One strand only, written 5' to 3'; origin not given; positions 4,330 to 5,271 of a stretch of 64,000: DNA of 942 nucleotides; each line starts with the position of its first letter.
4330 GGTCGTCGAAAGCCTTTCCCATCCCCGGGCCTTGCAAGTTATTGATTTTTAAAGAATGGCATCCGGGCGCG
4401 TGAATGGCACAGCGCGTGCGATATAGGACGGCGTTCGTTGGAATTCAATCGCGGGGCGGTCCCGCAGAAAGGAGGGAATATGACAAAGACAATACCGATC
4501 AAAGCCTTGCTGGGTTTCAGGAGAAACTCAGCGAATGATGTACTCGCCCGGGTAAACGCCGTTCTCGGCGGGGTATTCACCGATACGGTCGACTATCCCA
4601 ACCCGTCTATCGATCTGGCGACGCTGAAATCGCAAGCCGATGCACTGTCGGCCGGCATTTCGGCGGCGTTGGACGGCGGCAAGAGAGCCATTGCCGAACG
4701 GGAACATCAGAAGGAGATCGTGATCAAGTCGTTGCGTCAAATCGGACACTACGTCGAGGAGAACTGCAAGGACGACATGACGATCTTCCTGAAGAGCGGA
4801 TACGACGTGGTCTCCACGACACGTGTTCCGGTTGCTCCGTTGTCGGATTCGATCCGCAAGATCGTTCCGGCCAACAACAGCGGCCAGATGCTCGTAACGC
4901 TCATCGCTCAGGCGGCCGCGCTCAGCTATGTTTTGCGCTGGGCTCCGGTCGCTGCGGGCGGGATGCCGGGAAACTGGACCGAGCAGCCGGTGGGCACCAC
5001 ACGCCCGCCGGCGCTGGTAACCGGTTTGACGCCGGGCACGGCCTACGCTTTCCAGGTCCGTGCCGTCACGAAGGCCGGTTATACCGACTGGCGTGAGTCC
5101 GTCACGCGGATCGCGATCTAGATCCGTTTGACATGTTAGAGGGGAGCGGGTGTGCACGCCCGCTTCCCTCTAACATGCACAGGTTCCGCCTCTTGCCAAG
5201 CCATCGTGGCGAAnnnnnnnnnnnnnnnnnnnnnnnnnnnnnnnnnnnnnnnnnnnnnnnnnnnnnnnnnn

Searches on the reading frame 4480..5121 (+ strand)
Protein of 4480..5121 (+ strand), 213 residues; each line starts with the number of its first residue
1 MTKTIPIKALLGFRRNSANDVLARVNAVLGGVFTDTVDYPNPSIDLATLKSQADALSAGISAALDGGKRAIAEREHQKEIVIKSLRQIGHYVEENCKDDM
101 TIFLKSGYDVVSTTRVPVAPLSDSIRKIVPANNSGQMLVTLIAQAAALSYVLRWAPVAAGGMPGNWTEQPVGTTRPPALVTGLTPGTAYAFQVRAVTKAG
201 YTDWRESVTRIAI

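Call 7: search_protein_families(library=pfam, proteins=[window:4480-5121:+], max_evalue=0.01)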
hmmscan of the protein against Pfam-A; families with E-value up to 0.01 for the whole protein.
window:4480-5121:+ (213 aa): 3 families
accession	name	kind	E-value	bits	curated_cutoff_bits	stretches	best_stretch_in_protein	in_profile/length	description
PF00041.27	fn3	-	2.5e-07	31.2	25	1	147-209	29-82/84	Fibronectin type III domain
PF16656.11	Pur_ac_phosph_N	-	0.0028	18.6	30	1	178-206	63-90/93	Purple acid Phosphatase, N-terminal domain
PF25059.1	FN3_DSCAM-DSCAML_C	-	0.0059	17.3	39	0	166-203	35-72/89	DSCAM/DSCAML C-terminal Fn3-like domain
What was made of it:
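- Checked: The downstream gene 4480-5121 has a C-terminal fn3 domain (2.5e-7, call 7).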

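Call 15: find_homologous_proteins(query=window:4480-5121:+, max_evalue=0.001)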
Query window:4480-5121:+ (213 aa): 185 proteins with E <= 0.001 among 736 candidates; the best 120 are listed.
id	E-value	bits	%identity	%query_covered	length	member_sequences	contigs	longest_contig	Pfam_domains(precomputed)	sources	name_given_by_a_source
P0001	3.4e-134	463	100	100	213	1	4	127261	PF00041.28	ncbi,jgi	ncbi:MAG TPA: fibronectin type III domain-containing protein [Terriglobia bacterium]|jgi:hypothetica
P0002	8.6e-112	390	84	100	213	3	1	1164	PF00041.28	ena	-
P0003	6.9e-109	380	83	100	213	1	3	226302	-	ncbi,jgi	ncbi:MAG TPA: fibronectin type III domain-containing protein [Terriglobia bacterium]|jgi:hypothetica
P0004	1.6e-105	369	80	100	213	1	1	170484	PF00041.28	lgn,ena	-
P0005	2.8e-104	365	79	100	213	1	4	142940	PF00041.28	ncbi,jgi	ncbi:MAG TPA: fibronectin type III domain-containing protein [Terriglobia bacterium]|jgi:hypothetica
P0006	3.2e-102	358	80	99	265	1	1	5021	-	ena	-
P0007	1.0e-96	340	73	100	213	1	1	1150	PF00041.28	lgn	-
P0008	1.8e-96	340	74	100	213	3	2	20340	PF00041.28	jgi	jgi:hypothetical protein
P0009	4.9e-95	335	72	100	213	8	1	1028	PF00041.28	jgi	-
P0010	1.8e-94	333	72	100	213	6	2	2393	PF00041.28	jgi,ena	-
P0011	4.5e-92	325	70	100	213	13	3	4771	PF00041.28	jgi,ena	-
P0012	4.1e-91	322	70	100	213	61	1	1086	PF00041.28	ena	-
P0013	4.2e-91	322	70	100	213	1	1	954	PF00041.28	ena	-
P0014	1.4e-89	317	69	100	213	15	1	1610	PF00041.28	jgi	-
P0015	4.3e-89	315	69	100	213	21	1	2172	PF00041.28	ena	-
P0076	1.3e-70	255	56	98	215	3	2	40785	PF00041.28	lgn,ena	-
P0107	1.2e-57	213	51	99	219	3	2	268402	PF00041.28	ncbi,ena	-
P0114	1.1e-56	210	49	97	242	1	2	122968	-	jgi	jgi:hypothetical protein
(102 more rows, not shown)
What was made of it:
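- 4480..5121 (+): Output gene: a 213-aa protein with an N-terminal helical domain of unknown family, a C-terminal FN3 domain and no obvious signal peptide (my reading of the sequence; not tested with a predictor). It belongs to a multi-paralogue family found almost only in Acidobacteriota. 185 homologues (call 15).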

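Call 16: find_encoding_contigs(protein=P0003, flank=5000, max_places=2)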
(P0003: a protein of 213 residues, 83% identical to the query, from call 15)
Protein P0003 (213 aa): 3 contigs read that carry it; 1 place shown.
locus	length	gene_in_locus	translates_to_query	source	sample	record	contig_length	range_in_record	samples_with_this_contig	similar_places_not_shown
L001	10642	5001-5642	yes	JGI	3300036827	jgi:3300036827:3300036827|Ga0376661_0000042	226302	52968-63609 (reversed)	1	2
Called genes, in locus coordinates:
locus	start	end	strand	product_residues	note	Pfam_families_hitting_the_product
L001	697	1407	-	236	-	-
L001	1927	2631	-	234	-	-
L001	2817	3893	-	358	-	PF13620:CarboxypepD_reg, PF13715:CarbopepD_reg_2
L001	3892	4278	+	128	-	-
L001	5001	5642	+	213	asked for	-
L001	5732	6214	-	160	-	PF08534:Redoxin, PF00578:AhpC-TSA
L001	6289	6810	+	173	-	PF04542:Sigma70_r2, PF08281:Sigma70_r4_2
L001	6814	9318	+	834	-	PF04773:FecR, PF11832:DUF3352 (weak)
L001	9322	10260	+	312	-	PF00005:ABC_tran, PF13304:AAA_21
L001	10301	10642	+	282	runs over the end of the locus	-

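Call 17: find_encoding_contigs(protein=P0004, flank=5000, max_places=2)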
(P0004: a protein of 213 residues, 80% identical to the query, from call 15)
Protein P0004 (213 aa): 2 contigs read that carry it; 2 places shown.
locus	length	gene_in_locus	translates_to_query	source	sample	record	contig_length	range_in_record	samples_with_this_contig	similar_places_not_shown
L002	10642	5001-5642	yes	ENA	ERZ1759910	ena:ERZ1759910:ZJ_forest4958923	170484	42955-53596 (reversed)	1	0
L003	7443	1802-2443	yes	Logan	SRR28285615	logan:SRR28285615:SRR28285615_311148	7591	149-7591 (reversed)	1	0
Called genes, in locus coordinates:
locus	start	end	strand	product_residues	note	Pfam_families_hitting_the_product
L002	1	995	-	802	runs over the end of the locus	PF07626:PSD3, PF07637:PSD5, PF07631:PSD4, PF07627:PSCyt3, PF07624:PSD2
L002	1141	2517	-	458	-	PF00135:COesterase, PF20434:BD-FAE (weak)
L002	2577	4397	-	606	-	PF16697:Yop-YscD_cpl, PF00498:FHA, PF13492:GAF_3, PF00158:Sigma54_activat, PF14532:Sigma54_activ_2, PF00004:AAA (weak), PF07724:AAA_2 (weak), PF25601:AAA_lid_14, +2 more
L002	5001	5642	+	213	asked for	PF00041:fn3 (weak)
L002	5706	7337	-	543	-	PF13620:CarboxypepD_reg, PF13715:CarbopepD_reg_2 (faint), PF17802:SpaA (faint), PF22904:NOMO1-like_2nd (faint), PF24107:DUF7382 (faint), PF17210:SdrD_B (faint), PF14686:fn3_3 (faint), PF13620:CarboxypepD_reg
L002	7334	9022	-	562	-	PF10670:DUF4198 (faint), PF02369:Big_1 (faint), PF07210:DUF1416 (faint), PF13620:CarboxypepD_reg, PF13620:CarboxypepD_reg, PF24107:DUF7382 (weak), PF13620:CarboxypepD_reg, PF17802:SpaA (weak), +8 more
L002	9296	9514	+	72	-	PF12836:HHH_3, PF00633:HHH (faint), PF14579:HHH_6 (weak)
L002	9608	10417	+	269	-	-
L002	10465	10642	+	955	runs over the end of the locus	PF00675:Peptidase_M16, PF05193:Peptidase_M16_C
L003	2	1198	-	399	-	?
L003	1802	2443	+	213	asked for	PF00041:fn3 (weak)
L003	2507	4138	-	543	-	PF13620:CarboxypepD_reg, PF13715:CarbopepD_reg_2 (faint), PF17802:SpaA (faint), PF22904:NOMO1-like_2nd (faint), PF24107:DUF7382 (faint), PF17210:SdrD_B (faint), PF14686:fn3_3 (faint), PF13620:CarboxypepD_reg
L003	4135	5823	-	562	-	PF10670:DUF4198 (faint), PF02369:Big_1 (faint), PF07210:DUF1416 (faint), PF13620:CarboxypepD_reg, PF13620:CarboxypepD_reg, PF24107:DUF7382 (weak), PF13620:CarboxypepD_reg, PF17802:SpaA (weak), +8 more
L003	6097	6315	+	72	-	PF12836:HHH_3, PF00633:HHH (faint), PF14579:HHH_6 (weak)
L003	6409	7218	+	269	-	-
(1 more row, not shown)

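Call 18: find_encoding_contigs(protein=P0005, flank=5000, max_places=2)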
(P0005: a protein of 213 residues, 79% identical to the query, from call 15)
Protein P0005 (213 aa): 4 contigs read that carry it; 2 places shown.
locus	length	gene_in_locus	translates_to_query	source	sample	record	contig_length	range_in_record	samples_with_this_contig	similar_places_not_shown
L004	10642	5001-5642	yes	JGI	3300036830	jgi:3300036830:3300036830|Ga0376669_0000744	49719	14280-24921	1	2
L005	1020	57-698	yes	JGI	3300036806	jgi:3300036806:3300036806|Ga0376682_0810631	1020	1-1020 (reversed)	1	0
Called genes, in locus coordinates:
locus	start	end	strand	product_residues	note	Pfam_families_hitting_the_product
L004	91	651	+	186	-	-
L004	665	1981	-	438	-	PF08309:LVIVD (faint)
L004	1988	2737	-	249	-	-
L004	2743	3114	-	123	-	PF19649:DUF6152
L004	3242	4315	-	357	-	PF04909:Amidohydro_2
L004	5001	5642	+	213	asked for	PF00041:fn3 (weak)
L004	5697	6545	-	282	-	PF12543:DUF3738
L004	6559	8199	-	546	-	-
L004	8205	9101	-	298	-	PF00005:ABC_tran, PF13304:AAA_21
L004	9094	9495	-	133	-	PF00392:GntR, PF13730:HTH_36 (faint)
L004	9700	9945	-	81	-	PF04014:MazE_antitoxin (weak)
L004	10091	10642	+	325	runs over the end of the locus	-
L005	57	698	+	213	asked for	PF00041:fn3 (weak)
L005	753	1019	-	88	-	?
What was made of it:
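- The cis-module occurs without a neighbouring activator (calls 16, 18).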

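Call 22: find_encoding_contigs(protein=P0076, flank=5000, max_places=1)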
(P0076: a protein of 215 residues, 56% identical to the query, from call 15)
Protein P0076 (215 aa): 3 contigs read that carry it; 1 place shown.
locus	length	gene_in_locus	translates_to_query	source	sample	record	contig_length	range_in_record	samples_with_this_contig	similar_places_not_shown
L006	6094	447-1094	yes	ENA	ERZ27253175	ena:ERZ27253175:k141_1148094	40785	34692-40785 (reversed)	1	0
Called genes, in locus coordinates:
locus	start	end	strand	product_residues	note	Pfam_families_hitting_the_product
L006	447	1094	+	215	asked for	PF00041:fn3 (faint)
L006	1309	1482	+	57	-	-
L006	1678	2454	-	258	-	-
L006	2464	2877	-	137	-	PF19649:DUF6152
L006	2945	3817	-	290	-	PF00561:Abhydrolase_1, PF12697:Abhydrolase_6 (weak)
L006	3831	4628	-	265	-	PF02548:Pantoate_transf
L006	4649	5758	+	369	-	PF08240:ADH_N, PF00107:ADH_zinc_N, PF13602:ADH_zinc_N_2 (weak)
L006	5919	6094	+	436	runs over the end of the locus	PF00355:Rieske, PF19301:LigXa_C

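Call 23: find_encoding_contigs(protein=P0107, flank=5000, max_places=1)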
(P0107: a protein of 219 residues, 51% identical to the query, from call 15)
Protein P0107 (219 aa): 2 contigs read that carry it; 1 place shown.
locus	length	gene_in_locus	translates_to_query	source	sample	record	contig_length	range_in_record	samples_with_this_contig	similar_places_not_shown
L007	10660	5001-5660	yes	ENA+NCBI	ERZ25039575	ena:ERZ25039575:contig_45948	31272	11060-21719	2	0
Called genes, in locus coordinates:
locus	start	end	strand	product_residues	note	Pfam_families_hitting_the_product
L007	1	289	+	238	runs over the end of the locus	PF00072:Response_reg, PF00486:Trans_reg_C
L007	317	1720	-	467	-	PF16980:CitMHS_2, PF03600:CitMHS (weak)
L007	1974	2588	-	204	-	PF07040:DUF1326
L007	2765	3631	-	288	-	PF01135:PCMT, PF13489:Methyltransf_23, PF01209:Ubie_methyltran, PF13847:Methyltransf_31, PF08241:Methyltransf_11, PF08242:Methyltransf_12, PF13649:Methyltransf_25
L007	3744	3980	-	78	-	-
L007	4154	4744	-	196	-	-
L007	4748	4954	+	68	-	-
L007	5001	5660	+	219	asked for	PF00041:fn3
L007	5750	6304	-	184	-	-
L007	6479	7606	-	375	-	PF19676:DUF6178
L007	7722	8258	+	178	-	-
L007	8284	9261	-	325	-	PF07853:DUF1648, PF19124:DUF5808 (weak)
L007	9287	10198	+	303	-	PF04343:DUF488, PF22751:DUF488-N3a, PF22752:DUF488-N3i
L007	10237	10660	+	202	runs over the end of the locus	-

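Call 24: find_encoding_contigs(protein=P0114, flank=5000, max_places=1)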
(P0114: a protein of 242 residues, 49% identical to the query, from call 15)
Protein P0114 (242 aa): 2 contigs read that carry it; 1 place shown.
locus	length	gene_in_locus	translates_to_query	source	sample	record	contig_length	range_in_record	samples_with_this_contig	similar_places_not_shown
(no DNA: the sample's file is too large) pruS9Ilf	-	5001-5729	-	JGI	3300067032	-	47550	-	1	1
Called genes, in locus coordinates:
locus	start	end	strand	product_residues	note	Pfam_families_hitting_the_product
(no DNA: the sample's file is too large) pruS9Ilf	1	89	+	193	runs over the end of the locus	-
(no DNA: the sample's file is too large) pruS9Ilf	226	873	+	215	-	PF00484:Pro_CA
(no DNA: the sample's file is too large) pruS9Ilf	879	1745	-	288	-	PF01541:GIY-YIG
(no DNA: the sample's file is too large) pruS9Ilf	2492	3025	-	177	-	-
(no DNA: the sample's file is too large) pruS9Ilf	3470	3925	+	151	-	-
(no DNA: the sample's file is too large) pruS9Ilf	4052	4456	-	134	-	-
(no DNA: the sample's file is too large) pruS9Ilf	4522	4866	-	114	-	PF11295:DUF3096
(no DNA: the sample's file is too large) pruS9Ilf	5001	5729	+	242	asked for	-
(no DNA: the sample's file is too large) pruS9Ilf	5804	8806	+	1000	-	PF10070:DabA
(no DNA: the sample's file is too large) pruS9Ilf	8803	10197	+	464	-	PF00662:Proton_antipo_N (weak), PF00361:Proton_antipo_M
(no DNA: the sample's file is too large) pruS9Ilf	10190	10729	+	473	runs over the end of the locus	PF00361:Proton_antipo_M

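Call 27: find_related_loci(query=A1, collection=genome_contigs, flank=6000)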
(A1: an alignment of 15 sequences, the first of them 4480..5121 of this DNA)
Query A1 (213 aa) in genome_contigs; peptide patterns used: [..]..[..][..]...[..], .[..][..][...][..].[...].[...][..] (x = any residue, [..] = any of these).
29 stretches matched a pattern; 14 encode a relative of the query (tblastn E <= 1e-3); 14 distinct loci.
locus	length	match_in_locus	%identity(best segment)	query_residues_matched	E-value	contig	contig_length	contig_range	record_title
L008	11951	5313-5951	71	1-213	1e-101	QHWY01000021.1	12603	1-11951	MAG: Acidobacteria bacterium isolate gp5 AA68 14_1009_16_30cm_scaffold_9958_curated, whole genome shotgun sequence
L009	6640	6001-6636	69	1-212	4e-99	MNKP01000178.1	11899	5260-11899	MAG: Acidobacteria bacterium 13_1_20CM_2_55_15 13_1_20cm_2_scaffold_776, whole genome shotgun sequence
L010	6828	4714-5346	60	2-212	2e-82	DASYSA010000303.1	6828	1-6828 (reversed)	MAG TPA_asm: Blastocatellia bacterium isolate SMAG_U4525 k141_2759764, whole genome shotgun sequence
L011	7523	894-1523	58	3-212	2e-78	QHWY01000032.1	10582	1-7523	MAG: Acidobacteria bacterium isolate gp5 AA68 14_1009_16_30cm_scaffold_14032_curated, whole genome shotgun sequence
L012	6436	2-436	72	68-212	2e-69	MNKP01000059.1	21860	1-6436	MAG: Acidobacteria bacterium 13_1_20CM_2_55_15 13_1_20cm_2_scaffold_2813, whole genome shotgun sequence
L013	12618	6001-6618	46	7-212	2e-58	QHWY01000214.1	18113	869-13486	MAG: Acidobacteria bacterium isolate gp5 AA68 14_1009_16_30cm_scaffold_5290_curated, whole genome shotgun sequence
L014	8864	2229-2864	47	2-213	6e-58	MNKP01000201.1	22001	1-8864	MAG: Acidobacteria bacterium 13_1_20CM_2_55_15 13_1_20cm_2_scaffold_686, whole genome shotgun sequence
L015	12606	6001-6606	47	7-210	5e-53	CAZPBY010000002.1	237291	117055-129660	MAG TPA_asm: uncultured Solibacteraceae bacterium isolate binchicken_co185_13 genome assembly, contig: NODE_52_length_23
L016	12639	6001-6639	44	2-213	3e-48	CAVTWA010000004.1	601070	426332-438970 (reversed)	MAG: uncultured Acidobacteriota bacterium isolate MFD04967.bin.2.116 genome assembly, contig: contig_14212, whole genome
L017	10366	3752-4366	34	7-211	3e-40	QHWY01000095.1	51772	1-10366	MAG: Acidobacteria bacterium isolate gp5 AA68 14_1009_16_30cm_scaffold_544_curated, whole genome shotgun sequence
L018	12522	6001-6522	39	39-211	7e-31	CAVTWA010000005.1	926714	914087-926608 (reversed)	MAG: uncultured Acidobacteriota bacterium isolate MFD04967.bin.2.116 genome assembly, contig: contig_16770, whole genome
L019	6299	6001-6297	50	7-107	4e-25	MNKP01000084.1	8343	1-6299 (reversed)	MAG: Acidobacteria bacterium 13_1_20CM_2_55_15 13_1_20cm_2_scaffold_9201, whole genome shotgun sequence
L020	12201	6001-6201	61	147-213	2e-22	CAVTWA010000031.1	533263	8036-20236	MAG: uncultured Acidobacteriota bacterium isolate MFD04967.bin.2.116 genome assembly, contig: contig_51591, whole genome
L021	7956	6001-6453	31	56-211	4e-6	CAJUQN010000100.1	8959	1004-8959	MAG TPA_asm: uncultured Oscillospiraceae bacterium isolate MGBC162871 genome assembly, contig: MGBC162871.100, whole gen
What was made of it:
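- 4480..5121 (+): Several paralogues per MAG (call 27).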

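Call 40: predict_structure(alignment_id=A1)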
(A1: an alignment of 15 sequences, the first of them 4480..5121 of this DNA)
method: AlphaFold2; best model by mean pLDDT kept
length: 213 residues; sequences in the alignment: 15
mean_pLDDT: 84.3   pTM: 0.50
mean pLDDT of the five models: 84.3, 82.6, 79.6, 78.2, 76.0
residues with pLDDT >= 90: 93; 70-90: 103; 50-70: 5; < 50: 12
segments of 3 or more residues with pLDDT < 50: 1-3, 114-122
pLDDT, mean of each block of 10 residues (from residue 1): 65 86 91 85 91 94 88 93 92 84 84 47 75 92 84 88 89 88 92 83 80 83
secondary structure, 60 per line:
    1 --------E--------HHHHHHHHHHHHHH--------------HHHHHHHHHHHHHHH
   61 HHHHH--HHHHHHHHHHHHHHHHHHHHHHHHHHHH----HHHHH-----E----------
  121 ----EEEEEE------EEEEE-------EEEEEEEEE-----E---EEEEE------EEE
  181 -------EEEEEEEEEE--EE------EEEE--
elements in order: H18-31 H46-65 H68-95 H100-104 E125-130 E137-141 E149-157 E167-171 E178-180 E188-197 E208-211
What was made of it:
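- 4480..5121 (+): AF2 model with pLDDT 84 (call 40).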

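Call 42: search_protein_families(library=phrogs, proteins=[window:4480-5121:+], max_evalue=0.01)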
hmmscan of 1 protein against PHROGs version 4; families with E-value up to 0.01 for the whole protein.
window:4480-5121:+ (213 aa): 2 families
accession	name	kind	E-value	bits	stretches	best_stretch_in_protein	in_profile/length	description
phrog_6977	-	tail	0.0026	18.2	1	172-206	202-236/284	minor tail protein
phrog_37728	-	unknown function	0.0059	14.7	1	135-209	572-645/1894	-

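Call 43: fold_search(model_id=the predicted structure, library=pdb)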
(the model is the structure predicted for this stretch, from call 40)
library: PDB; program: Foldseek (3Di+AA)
matches with E <= 10: 1753; with E <= 0.001: 289
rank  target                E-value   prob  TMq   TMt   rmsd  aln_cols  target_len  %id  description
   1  6x39                  5.2e-06  1.00  0.37  0.73   3.0        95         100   20  Crystal structure of the FN5 domain of Mouse Lar (released 2021-05-26)
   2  2e3v_A                7.4e-06  1.00  0.37  0.72   2.5       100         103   21  Crystal structure of the first fibronectin type III domain of neural cell adhesion molecule splicing isoform from huma (released 2007-06-05)
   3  8fn9_F                7.9e-06  1.00  0.34  0.65   3.8        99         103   16  Crystal structure of the C-terminal Fg domain of TNR with the single FN domain of PTPRZ (released 2023-07-12)
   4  6x38                  1.3e-05  1.00  0.34  0.72   2.9        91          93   24  Crystal structure of the FN5 domain of Drosophila Lar (released 2021-05-26)
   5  2e3v_B                1.4e-05  1.00  0.37  0.77   2.5        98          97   20  Crystal structure of the first fibronectin type III domain of neural cell adhesion molecule splicing isoform from huma (released 2007-06-05)
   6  8fn9_D                1.7e-05  1.00  0.34  0.68   4.0       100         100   16  Crystal structure of the C-terminal Fg domain of TNR with the single FN domain of PTPRZ (released 2023-07-12)
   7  6c83_C                2.1e-05  1.00  0.35  0.78   3.6        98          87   19  Structure of Aurora A (122-403) bound to inhibitory Monobody Mb2 and AMPPCP (released 2019-02-27)
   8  8fn9_H                2.4e-05  1.00  0.34  0.67   3.3        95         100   15  Crystal structure of the C-terminal Fg domain of TNR with the single FN domain of PTPRZ (released 2023-07-12)
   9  2dm4_MODEL_1_A        2.8e-05  1.00  0.34  0.63   3.5        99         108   18  Solution structure of the second fn3 domain of human sorLA/LR11 (released 2006-10-20)
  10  2yrz_MODEL_1_A        2.8e-05  1.00  0.36  0.60   4.2       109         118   15  Solution structure of the fibronectin type III domain of human Integrin beta-4 (released 2008-04-08)
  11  6cpg_B                3.0e-05  1.00  0.35  0.77   2.9        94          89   22  Structure of dephosphorylated Aurora A (122-403) in complex with inhibiting monobody and AT9283 in an inactive conform (released 2018-06-27)
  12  2e3v_C                3.2e-05  1.00  0.37  0.74   2.4       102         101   20  Crystal structure of the first fibronectin type III domain of neural cell adhesion molecule splicing isoform from huma (released 2007-06-05)
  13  8fn8_B                3.2e-05  1.00  0.35  0.68   3.6        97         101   15  Crystal structure of the C-terminal Fg domain of TNC with the single FN domain of PTPRZ (released 2023-07-12)
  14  6hyf_B                3.4e-05  1.00  0.32  0.63   3.6        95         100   21  Crystal structure of the third FNIII domain from rat beta4 integrin, a binding site for periaxin (released 2019-05-08)
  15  1x5h_MODEL_1_A        3.6e-05  1.00  0.36  0.55   6.0       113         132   20  The solution structure of the third fibronectin type III domain of human Neogenin (released 2005-11-15)
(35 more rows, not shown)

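Call 46: find_related_loci(query=A1, collection=metagenome_contigs, flank=4000)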
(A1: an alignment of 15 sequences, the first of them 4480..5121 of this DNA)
Query A1 (213 aa) in metagenome_contigs; peptide patterns used: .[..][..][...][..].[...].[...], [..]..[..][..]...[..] (x = any residue, [..] = any of these).
557 stretches matched a pattern; 464 encode a relative of the query (tblastn E <= 1e-3); the best 80 are kept; 80 distinct loci.
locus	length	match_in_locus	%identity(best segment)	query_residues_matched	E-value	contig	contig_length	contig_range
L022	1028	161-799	72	1-213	7e-112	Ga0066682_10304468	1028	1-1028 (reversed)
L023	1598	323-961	72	1-213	5e-109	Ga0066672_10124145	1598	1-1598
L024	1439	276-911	70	1-212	2e-107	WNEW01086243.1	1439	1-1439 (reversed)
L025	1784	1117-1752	70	1-212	2e-105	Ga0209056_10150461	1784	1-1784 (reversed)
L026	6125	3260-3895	70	1-212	3e-99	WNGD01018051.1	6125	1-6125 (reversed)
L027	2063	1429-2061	70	1-211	8e-104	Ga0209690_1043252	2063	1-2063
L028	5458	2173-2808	69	1-212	1e-98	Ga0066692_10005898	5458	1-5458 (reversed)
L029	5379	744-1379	69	1-212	1e-98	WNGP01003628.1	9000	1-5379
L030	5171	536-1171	69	1-212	1e-98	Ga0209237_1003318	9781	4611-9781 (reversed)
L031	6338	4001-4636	69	1-212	1e-98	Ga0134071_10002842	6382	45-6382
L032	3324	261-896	69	1-212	5e-100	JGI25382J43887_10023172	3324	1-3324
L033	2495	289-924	69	1-212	1e-101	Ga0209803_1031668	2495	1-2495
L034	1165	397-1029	70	1-212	4e-106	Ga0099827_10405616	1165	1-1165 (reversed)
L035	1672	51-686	69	1-212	1e-103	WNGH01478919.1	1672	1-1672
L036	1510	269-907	69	1-213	9e-104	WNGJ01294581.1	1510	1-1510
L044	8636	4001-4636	68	1-212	7e-97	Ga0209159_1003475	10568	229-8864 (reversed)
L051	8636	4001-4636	68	1-212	1e-95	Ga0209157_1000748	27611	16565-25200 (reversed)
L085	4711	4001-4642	54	2-213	2e-70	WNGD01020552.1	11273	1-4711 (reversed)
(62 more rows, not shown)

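Call 59: search_protein_families(library=ncbifam, proteins=[window:4480-5121:+], max_evalue=0.001)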
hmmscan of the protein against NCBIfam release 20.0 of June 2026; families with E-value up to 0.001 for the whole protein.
window:4480-5121:+ (213 aa): 0 families

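Call 61: fold_search(model_id=the predicted structure, library=viral)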
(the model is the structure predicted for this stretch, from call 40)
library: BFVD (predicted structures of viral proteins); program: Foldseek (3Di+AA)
matches with E <= 10: 1162; with E <= 0.001: 30
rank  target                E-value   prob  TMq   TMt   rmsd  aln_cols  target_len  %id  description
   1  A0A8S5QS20            4.0e-05  1.00  0.32  0.26  17.4       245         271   12  Tencon, FN3-like domain, alternative scaffold.71A [Myoviridae sp. ctgXL3]
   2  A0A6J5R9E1            1.2e-04  1.00  0.32  0.30   6.9       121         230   20  Fibronectin type III [uncultured Caudovirales phage]
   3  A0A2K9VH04            1.6e-04  1.00  0.34  0.10   3.9       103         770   21  Minor tail protein [Gordonia phage Beenie]
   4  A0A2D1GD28            1.6e-04  1.00  0.32  0.09  12.7       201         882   18  (no name in the UniProt tables at hand)
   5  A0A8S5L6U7            1.6e-04  1.00  0.30  0.11  21.2       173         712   17  Fibronectin type-III domain-containing protein [Siphoviridae sp. ct45W1]
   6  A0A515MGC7            1.6e-04  1.00  0.31  0.05  15.9       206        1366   18  (no name in the UniProt tables at hand)
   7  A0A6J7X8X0            1.6e-04  1.00  0.33  0.28  12.4       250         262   10  Uncharacterized protein [uncultured Caudovirales phage]
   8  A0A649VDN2            1.7e-04  1.00  0.35  0.28   6.6       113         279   22  Major tail protein [Mycobacterium phage Indlulamithi]
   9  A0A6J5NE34            1.8e-04  1.00  0.35  0.58   8.3       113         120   16  Fibronectin type III [uncultured Caudovirales phage]
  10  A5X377                1.9e-04  1.00  0.33  0.21   2.8        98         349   17  A5 tail fiber protein (Fragment) [Enterobacteria phage A5]
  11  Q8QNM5                1.9e-04  1.00  0.37  0.14   4.7       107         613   14  EsV-1-39 [Ectocarpus siliculosus virus 1 (isolate New Zealand/Kaikoura/1988)]
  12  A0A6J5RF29            2.1e-04  1.00  0.34  0.40   3.2       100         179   22  Fibronectin type III [uncultured Caudovirales phage]
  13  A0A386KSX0            2.3e-04  1.00  0.37  0.09   3.5       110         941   21  Host specificity protein J [Caulobacter phage Kronos]
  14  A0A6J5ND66            2.3e-04  1.00  0.33  0.18   3.3        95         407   23  Fibronectin type III [uncultured Caudovirales phage]
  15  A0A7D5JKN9            2.4e-04  1.00  0.34  0.28   5.2       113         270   20  (no name in the UniProt tables at hand)
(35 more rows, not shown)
